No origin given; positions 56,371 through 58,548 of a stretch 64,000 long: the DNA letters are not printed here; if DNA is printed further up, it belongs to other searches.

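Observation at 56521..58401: CrtI-family oxidoreductase fused to a Cys-rich C-terminal module resembling Fe-S cluster motifs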

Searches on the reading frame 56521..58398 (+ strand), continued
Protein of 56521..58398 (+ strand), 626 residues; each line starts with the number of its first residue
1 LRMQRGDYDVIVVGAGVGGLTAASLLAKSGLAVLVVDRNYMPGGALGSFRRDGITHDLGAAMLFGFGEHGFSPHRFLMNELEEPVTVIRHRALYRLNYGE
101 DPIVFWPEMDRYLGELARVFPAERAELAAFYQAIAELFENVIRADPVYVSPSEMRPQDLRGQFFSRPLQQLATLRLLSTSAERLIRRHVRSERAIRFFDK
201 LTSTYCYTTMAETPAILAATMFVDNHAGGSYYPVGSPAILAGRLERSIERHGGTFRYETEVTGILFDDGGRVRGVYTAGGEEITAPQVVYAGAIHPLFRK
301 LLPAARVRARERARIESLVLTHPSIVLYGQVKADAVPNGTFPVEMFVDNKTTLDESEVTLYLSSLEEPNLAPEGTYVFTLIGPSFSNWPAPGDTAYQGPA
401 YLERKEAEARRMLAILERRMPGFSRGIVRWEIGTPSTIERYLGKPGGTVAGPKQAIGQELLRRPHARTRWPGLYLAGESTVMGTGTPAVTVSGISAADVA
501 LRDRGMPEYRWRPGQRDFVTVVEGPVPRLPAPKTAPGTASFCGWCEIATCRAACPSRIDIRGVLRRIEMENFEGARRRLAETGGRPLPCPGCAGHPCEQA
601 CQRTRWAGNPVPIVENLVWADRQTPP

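Call 5: find_homologous_proteins(query=window:56521-58398:+, max_evalue=0.00001)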
Query window:56521-58398:+ (626 aa): 1190 proteins with E <= 0.00001 among 8000 candidates; the best 120 are listed.
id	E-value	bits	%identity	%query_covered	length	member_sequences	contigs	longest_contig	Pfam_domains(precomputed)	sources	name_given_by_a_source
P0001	0.0e+0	1434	100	100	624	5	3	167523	PF01946.24,PF01266.31,PF01593.31,PF13450.13,PF14691.12,PF00890.31,PF07992.21,PF00996.25,PF01494.26,PF12831.14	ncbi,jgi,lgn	ncbi:MAG: FAD-dependent oxidoreductase [Spirochaetia bacterium]|jgi:prolycopene isomerase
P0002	0.0e+0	1288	90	99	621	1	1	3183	PF13450.13,PF07992.21,PF00070.34,PF03486.21,PF01494.26,PF12831.14,PF01946.24,PF01266.31,PF01593.31,PF14691.12,PF00890.31,PF00996.25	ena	-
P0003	0.0e+0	1210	85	99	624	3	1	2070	PF01946.24,PF01266.31,PF01593.31,PF13450.13,PF14691.12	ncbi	-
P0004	0.0e+0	1136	80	99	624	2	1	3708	PF01266.31,PF01593.31,PF13450.13,PF14691.12,PF00890.31,PF07992.21,PF01494.26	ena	-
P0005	0.0e+0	1115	77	99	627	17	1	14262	PF01946.24,PF01266.31,PF01593.31,PF13450.13,PF14691.12,PF00890.31,PF07992.21,PF00070.34,PF00996.25,PF01494.26,PF12831.14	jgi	jgi:prolycopene isomerase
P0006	0.0e+0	1109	78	98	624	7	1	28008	PF01946.24,PF01266.31,PF01593.31,PF13450.13,PF14691.12,PF00890.31,PF07992.21,PF01494.26,PF12831.14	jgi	-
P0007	0.0e+0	1107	77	99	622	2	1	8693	PF01946.24,PF01266.31,PF01593.31,PF13450.13,PF14691.12,PF00890.31,PF07992.21,PF00996.25,PF01494.26,PF12831.14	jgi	-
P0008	0.0e+0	1106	79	99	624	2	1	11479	PF01946.24,PF01266.31,PF01593.31,PF13450.13,PF14691.12,PF00890.31,PF07992.21,PF03486.21,PF01494.26,PF12831.14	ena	-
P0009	0.0e+0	1101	88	87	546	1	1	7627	PF01266.31,PF01593.31,PF14691.12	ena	-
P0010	0.0e+0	1098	77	99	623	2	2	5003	PF01946.24,PF01266.31,PF01593.31,PF13450.13,PF14691.12,PF00890.31,PF07992.21,PF00070.34,PF01494.26,PF12831.14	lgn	-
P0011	0.0e+0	1094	77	99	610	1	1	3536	PF01946.24,PF01266.31,PF01593.31,PF13450.13,PF14691.12,PF00890.31,PF07992.21,PF01494.26,PF12831.14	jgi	jgi:prolycopene isomerase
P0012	0.0e+0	1078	86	88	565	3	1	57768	PF01946.24,PF01266.31,PF01593.31,PF13450.13,PF00890.31,PF07992.21,PF01134.29,PF01494.26,PF12831.14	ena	-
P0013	2.3e-281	953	67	98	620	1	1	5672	PF01946.24,PF01266.31,PF01593.31,PF13450.13,PF00890.31,PF07992.21,PF00070.34,PF03486.21,PF01134.29,PF01494.26,PF12831.14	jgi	jgi:prolycopene isomerase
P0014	4.3e-278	942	67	98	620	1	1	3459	PF13450.13,PF07992.21,PF00070.34,PF03486.21,PF01134.29,PF01494.26,PF12831.14,PF01946.24,PF01266.31,PF01593.31,PF14691.12,PF00890.31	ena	-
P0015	1.6e-268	911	65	99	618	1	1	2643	PF01946.24,PF01266.31,PF01593.31,PF13450.13,PF14691.12,PF00890.31,PF07992.21,PF03486.21,PF01494.26,PF12831.14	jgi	jgi:prolycopene isomerase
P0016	1.3e-267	908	65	98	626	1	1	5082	PF13450.13,PF07992.21,PF00070.34,PF03486.21,PF01134.29,PF01494.26,PF12831.14,PF01946.24,PF01266.31,PF01593.31,PF14691.12,PF00890.31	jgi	jgi:prolycopene isomerase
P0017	5.3e-266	902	65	98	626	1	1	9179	PF01946.24,PF01266.31,PF01593.31,PF13450.13,PF14691.12,PF00890.31,PF07992.21,PF03486.21,PF01134.29,PF01494.26,PF12831.14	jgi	jgi:prolycopene isomerase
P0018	3.3e-252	857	61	98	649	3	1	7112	PF01946.24,PF01266.31,PF01593.31,PF13450.13,PF14691.12,PF00890.31,PF01494.26,PF12831.14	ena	-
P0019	2.1e-234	798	85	65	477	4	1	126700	PF01266.31,PF01593.31,PF14691.12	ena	-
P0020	7.0e-209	714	53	98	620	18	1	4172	PF01946.24,PF01266.31,PF01593.31,PF13450.13,PF14691.12,PF00890.31,PF00070.34,PF03486.21,PF01494.26,PF12831.14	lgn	-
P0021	1.9e-205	702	54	93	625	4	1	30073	PF01946.24,PF01266.31,PF01593.31,PF13450.13,PF14691.12,PF00890.31,PF07992.21,PF01494.26,PF12831.14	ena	-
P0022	3.6e-204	698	52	99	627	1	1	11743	PF01946.24,PF01266.31,PF01593.31,PF13450.13,PF14691.12,PF00890.31,PF00070.34,PF03486.21,PF01494.26,PF12831.14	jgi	jgi:prolycopene isomerase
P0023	1.6e-203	696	53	97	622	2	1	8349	PF01946.24,PF01266.31,PF01593.31,PF13450.13,PF14691.12,PF00890.31,PF07992.21,PF12831.14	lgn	-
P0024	2.4e-203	695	53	98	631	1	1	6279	PF01946.24,PF01266.31,PF01593.31,PF13450.13,PF14691.12,PF00890.31,PF07992.21,PF03486.21,PF01494.26,PF12831.14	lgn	-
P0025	4.8e-203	694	52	99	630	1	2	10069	PF01946.24,PF01266.31,PF01593.31,PF13450.13,PF00890.31,PF07992.21,PF00070.34,PF03486.21,PF01494.26,PF12831.14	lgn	-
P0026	7.0e-203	694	53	98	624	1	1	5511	PF01946.24,PF01266.31,PF01593.31,PF13450.13,PF14691.12,PF00890.31,PF03486.21,PF01494.26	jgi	jgi:prolycopene isomerase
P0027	9.1e-203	694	52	98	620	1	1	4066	PF01946.24,PF01266.31,PF01593.31,PF13450.13,PF14691.12,PF00890.31,PF03486.21,PF01134.29,PF01494.26,PF12831.14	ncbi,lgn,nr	ncbi:MAG: FAD-dependent oxidoreductase [Anaerolineae bacterium]|nr:FAD-dependent oxidoreductase [Ana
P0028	1.7e-202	693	52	98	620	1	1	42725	PF01946.24,PF01266.31,PF01593.31,PF13450.13,PF14691.12,PF00890.31,PF03486.21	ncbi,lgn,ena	-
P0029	3.2e-202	692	53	97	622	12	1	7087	PF01946.24,PF01266.31,PF01593.31,PF13450.13,PF14691.12,PF00890.31,PF07992.21,PF03486.21,PF01494.26,PF12831.14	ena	-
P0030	3.6e-201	688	52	97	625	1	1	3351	PF01946.24,PF01266.31,PF01593.31,PF13450.13,PF14691.12,PF00890.31,PF03486.21,PF01494.26,PF12831.14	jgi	jgi:prolycopene isomerase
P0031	7.1e-201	687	53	96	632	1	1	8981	PF01946.24,PF01266.31,PF01593.31,PF13450.13,PF14691.12,PF00890.31,PF07992.21,PF00070.34,PF01494.26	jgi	jgi:prolycopene isomerase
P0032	1.1e-200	687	52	98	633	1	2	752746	PF01946.24,PF01266.31,PF01593.31,PF13450.13,PF00890.31,PF01494.26,PF12831.14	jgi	jgi:prolycopene isomerase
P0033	2.4e-200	686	52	97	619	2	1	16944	PF01946.24,PF01266.31,PF01593.31,PF13450.13,PF14691.12,PF00890.31,PF07992.21,PF00070.34,PF01494.26,PF12831.14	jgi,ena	-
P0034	6.3e-200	684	52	97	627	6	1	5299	PF01946.24,PF01266.31,PF01593.31,PF13450.13,PF14691.12,PF00890.31,PF03486.21,PF01494.26,PF12831.14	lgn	-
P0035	1.6e-199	683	53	97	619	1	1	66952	PF01946.24,PF01266.31,PF01593.31,PF13450.13,PF14691.12,PF00890.31,PF07992.21,PF03486.21,PF01494.26,PF12831.14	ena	-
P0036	1.2e-198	680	52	98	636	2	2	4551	PF01946.24,PF01266.31,PF01593.31,PF13450.13,PF14691.12,PF00890.31,PF01494.26,PF12831.14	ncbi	-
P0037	8.2e-198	677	51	98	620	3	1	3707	PF01946.24,PF01266.31,PF01593.31,PF13450.13,PF14691.12,PF00890.31,PF07992.21,PF03486.21,PF01494.26,PF12831.14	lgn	-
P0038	1.9e-197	676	51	95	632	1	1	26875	PF01946.24,PF01266.31,PF01593.31,PF13450.13,PF14691.12,PF00890.31,PF07992.21,PF00070.34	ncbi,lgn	-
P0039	9.0e-197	674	51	98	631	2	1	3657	PF01946.24,PF01266.31,PF01593.31,PF13450.13,PF14691.12,PF00890.31,PF03486.21,PF01494.26,PF12831.14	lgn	-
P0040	9.5e-196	670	51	97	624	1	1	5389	PF01946.24,PF01266.31,PF01593.31,PF13450.13,PF14691.12,PF00890.31,PF01494.26,PF12831.14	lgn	-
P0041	9.8e-196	670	51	96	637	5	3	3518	PF01946.24,PF01266.31,PF01593.31,PF13450.13,PF14691.12,PF00890.31,PF03486.21,PF01134.29,PF01494.26,PF12831.14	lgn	-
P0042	2.5e-195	669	51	98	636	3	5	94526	PF01946.24,PF01266.31,PF01593.31,PF13450.13,PF14691.12,PF00890.31,PF01494.26,PF12831.14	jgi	-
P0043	2.1e-191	656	51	97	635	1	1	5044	PF01946.24,PF01266.31,PF01593.31,PF13450.13,PF14691.12,PF00890.31,PF03486.21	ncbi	-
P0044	2.5e-191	656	51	97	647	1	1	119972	PF01946.24,PF01266.31,PF01593.31,PF13450.13,PF14691.12,PF00890.31,PF07992.21,PF00070.34,PF03486.21,PF01494.26,PF12831.14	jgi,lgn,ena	-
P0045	2.1e-190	653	52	97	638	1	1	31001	PF01266.31,PF01593.31,PF13450.13,PF14691.12,PF00890.31,PF12831.14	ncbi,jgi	jgi:prolycopene isomerase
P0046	7.7e-190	651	51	95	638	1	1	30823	PF01946.24,PF01266.31,PF01593.31,PF13450.13,PF14691.12,PF00890.31,PF03486.21,PF12831.14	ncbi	ncbi:MAG: FAD-dependent oxidoreductase [Rectinemataceae bacterium]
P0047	2.2e-188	646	52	97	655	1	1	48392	PF01266.31,PF01593.31,PF13450.13,PF00890.31,PF07992.21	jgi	-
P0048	3.5e-188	645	51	98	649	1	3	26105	PF01266.31,PF01593.31,PF13450.13,PF14691.12,PF00890.31,PF07992.21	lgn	-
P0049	7.4e-188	644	50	97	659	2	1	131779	PF01946.24,PF01266.31,PF01593.31,PF13450.13,PF14691.12,PF00890.31,PF07992.21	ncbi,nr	ncbi:MAG: FAD-dependent oxidoreductase [Coriobacteriia bacterium]|nr:FAD-dependent oxidoreductase [C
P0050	8.0e-188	644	52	97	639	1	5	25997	PF01266.31,PF01593.31,PF13450.13,PF14691.12,PF07992.21,PF00070.34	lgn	-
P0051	1.7e-187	643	52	97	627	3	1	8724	PF01266.31,PF01593.31,PF13450.13,PF14691.12,PF00890.31,PF07992.21,PF00070.34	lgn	-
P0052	4.1e-187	642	50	99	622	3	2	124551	PF01266.31,PF01593.31,PF13450.13,PF14691.12,PF07992.21,PF00070.34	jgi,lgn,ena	jgi:prolycopene isomerase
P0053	1.4e-185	637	49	99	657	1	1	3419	PF01946.24,PF01266.31,PF01593.31,PF13450.13,PF14691.12,PF00890.31,PF07992.21,PF01494.26,PF12831.14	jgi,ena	-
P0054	6.9e-185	634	49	97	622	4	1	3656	PF01946.24,PF01266.31,PF01593.31,PF13450.13,PF14691.12,PF00890.31,PF07992.21,PF03486.21,PF01134.29,PF01494.26,PF12831.14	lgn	-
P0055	5.8e-184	631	52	96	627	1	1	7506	PF01946.24,PF01266.31,PF01593.31,PF13450.13,PF14691.12,PF00890.31,PF00070.34,PF01494.26,PF12831.14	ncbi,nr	ncbi:MAG: FAD-dependent oxidoreductase [Spirochaetaceae bacterium]|nr:FAD-dependent oxidoreductase [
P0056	6.5e-184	631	50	97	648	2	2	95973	PF01266.31,PF01593.31,PF13450.13,PF14691.12,PF07992.21,PF00070.34,PF01494.26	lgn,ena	-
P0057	7.6e-184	631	51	97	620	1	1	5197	PF01946.24,PF01266.31,PF01593.31,PF13450.13,PF14691.12,PF00890.31,PF03486.21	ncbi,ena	-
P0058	3.6e-183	629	51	97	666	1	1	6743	PF01266.31,PF01593.31,PF13450.13,PF14691.12,PF00890.31,PF07992.21,PF00070.34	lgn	-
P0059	3.9e-183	629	50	98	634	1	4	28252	PF01266.31,PF01593.31,PF13450.13,PF14691.12,PF00890.31,PF07992.21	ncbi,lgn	-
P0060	4.0e-183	629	50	96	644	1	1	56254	PF01266.31,PF01593.31,PF13450.13,PF14691.12,PF07992.21,PF00070.34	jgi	jgi:prolycopene isomerase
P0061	4.1e-181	622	51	98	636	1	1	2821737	PF01266.31,PF01593.31,PF13450.13,PF14691.12,PF00890.31,PF07992.21,PF00070.34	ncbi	ncbi:MAG: FAD-dependent oxidoreductase [Coriobacteriia bacterium]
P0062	1.6e-180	620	50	98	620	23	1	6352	PF01946.24,PF01266.31,PF01593.31,PF13450.13,PF14691.12,PF00890.31,PF01494.26,PF12831.14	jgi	-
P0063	1.6e-180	620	47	99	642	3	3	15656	PF01946.24,PF01266.31,PF01593.31,PF13450.13,PF14691.12,PF00890.31,PF01494.26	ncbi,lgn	-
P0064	5.7e-180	618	48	97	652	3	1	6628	PF01946.24,PF01266.31,PF01593.31,PF13450.13,PF14691.12,PF00890.31,PF07992.21,PF03486.21,PF12831.14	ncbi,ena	-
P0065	4.2e-178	612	48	95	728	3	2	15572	PF01946.24,PF01266.31,PF01593.31,PF13450.13,PF07992.21,PF03486.21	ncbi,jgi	jgi:prolycopene isomerase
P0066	6.8e-178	611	46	97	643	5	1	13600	PF01946.24,PF01266.31,PF01593.31,PF13450.13,PF14691.12,PF00890.31,PF03486.21,PF01494.26,PF12831.14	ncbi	-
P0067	9.5e-178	611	45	99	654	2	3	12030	PF01946.24,PF01266.31,PF01593.31,PF13450.13,PF14691.12,PF00890.31,PF01494.26,PF12831.14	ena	-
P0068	1.5e-177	610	68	64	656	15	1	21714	PF01946.24,PF01266.31,PF01593.31,PF13450.13,PF00890.31,PF07992.21,PF03486.21,PF01494.26,PF12831.14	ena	-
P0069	8.7e-177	608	49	99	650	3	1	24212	PF01946.24,PF01266.31,PF01593.31,PF13450.13,PF07992.21,PF00070.34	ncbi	-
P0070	2.0e-176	606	47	97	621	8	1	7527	PF01946.24,PF01266.31,PF01593.31,PF13450.13,PF00890.31,PF01494.26,PF12831.14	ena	-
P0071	2.3e-176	606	48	99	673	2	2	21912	PF01946.24,PF01266.31,PF01593.31,PF13450.13,PF14691.12,PF00890.31,PF07992.21,PF00070.34,PF03486.21,PF01494.26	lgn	-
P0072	1.0e-175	604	46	99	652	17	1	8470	PF01946.24,PF01266.31,PF01593.31,PF13450.13,PF00890.31,PF12831.14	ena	-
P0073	1.0e-175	604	47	98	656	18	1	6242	PF01946.24,PF01266.31,PF01593.31,PF13450.13,PF14691.12,PF00890.31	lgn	-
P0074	1.3e-175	604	47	97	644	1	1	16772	PF01946.24,PF01266.31,PF01593.31,PF13450.13,PF14691.12,PF00890.31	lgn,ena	-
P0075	1.1e-174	601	46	96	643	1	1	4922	PF01946.24,PF01266.31,PF01593.31,PF13450.13,PF14691.12,PF00890.31,PF03486.21,PF01134.29,PF12831.14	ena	-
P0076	2.0e-174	600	45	99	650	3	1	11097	PF01946.24,PF01266.31,PF01593.31,PF13450.13,PF14691.12,PF00890.31,PF03486.21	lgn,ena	-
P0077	2.1e-174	600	47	96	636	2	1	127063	PF01266.31,PF01593.31,PF13450.13,PF00890.31,PF12831.14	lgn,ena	-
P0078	2.2e-174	600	48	96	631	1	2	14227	PF01266.31,PF01593.31,PF13450.13,PF14691.12,PF00890.31,PF07992.21,PF03486.21,PF01494.26,PF12831.14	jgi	-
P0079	3.6e-174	599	50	98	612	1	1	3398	PF13450.13,PF07992.21,PF00070.34,PF03486.21,PF05834.19,PF01494.26,PF12831.14,PF01946.24,PF01266.31,PF01593.31,PF14691.12,PF00890.31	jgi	jgi:prolycopene isomerase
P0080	4.5e-174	599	45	99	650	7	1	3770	PF01946.24,PF01266.31,PF01593.31,PF13450.13,PF14691.12,PF00890.31,PF03486.21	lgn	-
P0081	6.5e-174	598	45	98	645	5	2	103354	PF01946.24,PF01266.31,PF01593.31,PF13450.13,PF14691.12,PF00890.31,PF03486.21,PF01494.26,PF12831.14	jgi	-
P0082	7.6e-174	598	45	98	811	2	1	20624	PF13450.13,PF07992.21,PF00070.34,PF03486.21,PF01134.29,PF01494.26,PF12831.14,PF01946.24,PF01266.31,PF01593.31,PF14691.12,PF00890.31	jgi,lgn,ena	-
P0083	1.2e-173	597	46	98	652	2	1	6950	PF01946.24,PF01266.31,PF01593.31,PF13450.13,PF14691.12,PF00890.31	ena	-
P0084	2.2e-173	596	46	97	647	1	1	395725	PF01946.24,PF01266.31,PF01593.31,PF13450.13,PF14691.12,PF00890.31,PF03486.21,PF01134.29,PF12831.14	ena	-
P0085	4.1e-173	596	49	95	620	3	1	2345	PF01946.24,PF01266.31,PF01593.31,PF13450.13,PF14691.12,PF00890.31,PF07992.21,PF00070.34,PF03486.21,PF01494.26,PF12831.14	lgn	-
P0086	6.8e-173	595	44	98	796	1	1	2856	PF13450.13,PF07992.21,PF00070.34,PF03486.21,PF01134.29,PF01494.26,PF21799.3,PF12831.14,PF01946.24,PF01266.31,PF01593.31,PF14691.12,PF00890.31,PF01262.28,PF02737.25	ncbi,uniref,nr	ncbi:NAD(P)-binding protein [candidate division WOR-3 bacterium]|uniref:NAD(P)-binding protein n=1 T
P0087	8.9e-173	594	49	96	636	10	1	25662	PF01946.24,PF01266.31,PF01593.31,PF13450.13,PF14691.12,PF00890.31,PF07992.21,PF00070.34,PF03486.21,PF01494.26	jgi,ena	-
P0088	1.0e-172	594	46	98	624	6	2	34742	PF01946.24,PF01266.31,PF01593.31,PF13450.13,PF14691.12,PF00890.31,PF03486.21,PF01494.26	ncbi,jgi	-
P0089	1.2e-172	594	48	98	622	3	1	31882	PF01266.31,PF01593.31,PF13450.13,PF14691.12,PF00890.31,PF07992.21,PF00070.34,PF01494.26,PF12831.14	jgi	jgi:prolycopene isomerase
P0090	1.8e-172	593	47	98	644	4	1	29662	PF01946.24,PF01266.31,PF01593.31,PF13450.13,PF14691.12,PF00890.31,PF07992.21,PF03486.21,PF01134.29,PF01494.26,PF12831.14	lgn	-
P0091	2.4e-172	593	45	97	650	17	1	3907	PF01946.24,PF01266.31,PF01593.31,PF13450.13,PF00890.31,PF03486.21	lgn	-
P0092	2.5e-172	593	45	97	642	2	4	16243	PF01946.24,PF01266.31,PF01593.31,PF13450.13,PF14691.12,PF00890.31,PF03486.21,PF01494.26,PF12831.14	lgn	-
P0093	4.9e-172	592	50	95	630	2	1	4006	PF01946.24,PF01266.31,PF01593.31,PF13450.13,PF14691.12,PF00890.31,PF07992.21,PF00070.34,PF03486.21,PF01494.26,PF12831.14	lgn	-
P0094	6.0e-172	592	47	96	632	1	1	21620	PF01946.24,PF01266.31,PF01593.31,PF13450.13,PF14691.12,PF00890.31,PF07992.21,PF00070.34,PF03486.21,PF01494.26,PF12831.14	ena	-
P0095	8.5e-172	591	45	98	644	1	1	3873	PF01946.24,PF01266.31,PF01593.31,PF13450.13,PF14691.12,PF00890.31,PF03486.21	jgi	-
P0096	1.9e-171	590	48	98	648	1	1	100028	PF01266.31,PF01593.31,PF13450.13,PF14691.12,PF00890.31,PF07992.21,PF00070.34,PF03486.21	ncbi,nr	ncbi:MAG: FAD-dependent oxidoreductase [Spirochaetes bacterium]|nr:FAD-dependent oxidoreductase [Spi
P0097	2.9e-171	589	46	99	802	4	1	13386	PF13450.13,PF07992.21,PF00070.34,PF03486.21,PF01134.29,PF01494.26,PF21799.3,PF12831.14,PF01946.24,PF01266.31,PF01593.31,PF14691.12,PF00890.31,PF02737.25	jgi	-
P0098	3.1e-171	589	45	97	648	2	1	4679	PF01946.24,PF01266.31,PF01593.31,PF13450.13,PF14691.12,PF00890.31,PF03486.21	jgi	-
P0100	6.9e-171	588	46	97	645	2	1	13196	PF01946.24,PF01266.31,PF01593.31,PF13450.13,PF14691.12,PF00890.31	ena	-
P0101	8.5e-171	588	45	99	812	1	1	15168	PF13450.13,PF07992.21,PF00070.34,PF03486.21,PF01134.29,PF01494.26,PF21799.3,PF12831.14,PF01946.24,PF01266.31,PF01593.31,PF14691.12,PF00890.31,PF02737.25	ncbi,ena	-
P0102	2.1e-170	587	48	96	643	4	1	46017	PF01946.24,PF01266.31,PF01593.31,PF13450.13,PF14691.12,PF00890.31,PF07992.21,PF00070.34,PF03486.21,PF01494.26,PF12831.14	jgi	-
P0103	2.3e-170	587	46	99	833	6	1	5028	PF13450.13,PF07992.21,PF00070.34,PF03486.21,PF01134.29,PF01494.26,PF12831.14,PF01946.24,PF01266.31,PF01593.31,PF14691.12,PF00890.31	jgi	jgi:prolycopene isomerase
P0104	2.7e-170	586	45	98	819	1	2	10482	PF13450.13,PF07992.21,PF00070.34,PF03486.21,PF01134.29,PF01494.26,PF21799.3,PF12831.14,PF01946.24,PF01266.31,PF01593.31,PF14691.12,PF00890.31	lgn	-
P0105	4.1e-170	586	46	99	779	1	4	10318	PF13450.13,PF07992.21,PF00070.34,PF03486.21,PF01134.29,PF01494.26,PF21799.3,PF12831.14,PF01946.24,PF01266.31,PF01593.31,PF14691.12,PF00890.31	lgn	-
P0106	6.1e-170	585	45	99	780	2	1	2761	PF13450.13,PF07992.21,PF00070.34,PF03486.21,PF01134.29,PF01494.26,PF21799.3,PF12831.14,PF01946.24,PF01266.31,PF01593.31,PF14691.12,PF00890.31,PF02737.25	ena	-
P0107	9.8e-170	584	45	98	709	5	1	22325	PF01946.24,PF01266.31,PF01593.31,PF13450.13,PF14691.12,PF00890.31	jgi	-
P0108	1.7e-169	584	47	97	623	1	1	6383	PF01946.24,PF01266.31,PF01593.31,PF13450.13,PF14691.12,PF00890.31,PF07992.21,PF01494.26,PF12831.14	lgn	-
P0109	3.9e-169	582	45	99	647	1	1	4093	PF01946.24,PF01266.31,PF01593.31,PF13450.13,PF14691.12,PF00890.31,PF03486.21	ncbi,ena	-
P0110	4.3e-169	582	46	99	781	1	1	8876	PF13450.13,PF07992.21,PF00070.34,PF03486.21,PF01134.29,PF01494.26,PF12831.14,PF01946.24,PF01266.31,PF01593.31,PF14691.12,PF00890.31,PF00996.25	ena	-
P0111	4.8e-169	582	48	97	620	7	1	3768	PF01946.24,PF01266.31,PF01593.31,PF13450.13,PF14691.12,PF00890.31,PF07992.21,PF00070.34,PF03486.21,PF01494.26,PF12831.14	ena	-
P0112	5.7e-169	582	48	98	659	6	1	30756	PF01946.24,PF01266.31,PF01593.31,PF13450.13,PF14691.12,PF00890.31,PF07992.21,PF00070.34,PF01494.26,PF12831.14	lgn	-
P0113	1.5e-168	581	46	100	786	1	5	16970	PF13450.13,PF07992.21,PF00070.34,PF03486.21,PF01134.29,PF01494.26,PF12831.14,PF01946.24,PF01266.31,PF01593.31,PF14691.12,PF00890.31,PF00996.25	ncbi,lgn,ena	-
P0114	1.6e-168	580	49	95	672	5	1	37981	PF01946.24,PF01266.31,PF01593.31,PF13450.13,PF14691.12,PF00890.31,PF07992.21,PF00070.34,PF03486.21,PF01494.26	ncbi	-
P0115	1.9e-168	580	46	98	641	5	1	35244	PF01946.24,PF01266.31,PF01593.31,PF13450.13,PF14691.12,PF00890.31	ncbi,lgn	-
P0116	2.6e-168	580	51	90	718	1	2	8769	PF01946.24,PF01266.31,PF01593.31,PF13450.13,PF14691.12,PF00890.31,PF07992.21,PF01494.26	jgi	jgi:prolycopene isomerase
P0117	3.4e-168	579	44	97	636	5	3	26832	PF01946.24,PF01266.31,PF01593.31,PF13450.13,PF14691.12,PF00890.31,PF07992.21,PF03486.21,PF01134.29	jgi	jgi:prolycopene isomerase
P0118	3.6e-168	579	44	96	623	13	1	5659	PF01946.24,PF01266.31,PF01593.31,PF13450.13,PF14691.12,PF07992.21,PF03486.21,PF01494.26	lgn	-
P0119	5.0e-168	579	46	98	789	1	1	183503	PF13450.13,PF07992.21,PF00070.34,PF03486.21,PF01134.29,PF01494.26,PF12831.14,PF01946.24,PF01266.31,PF01593.31,PF14691.12,PF00890.31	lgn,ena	-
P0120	7.5e-168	578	46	99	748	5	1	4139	PF01946.24,PF01266.31,PF01593.31,PF13450.13,PF14691.12,PF00890.31,PF07992.21,PF01134.29,PF01494.26,PF12831.14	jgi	-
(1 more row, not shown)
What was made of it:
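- JGI names it 'prolycopene isomerase' (call 5).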
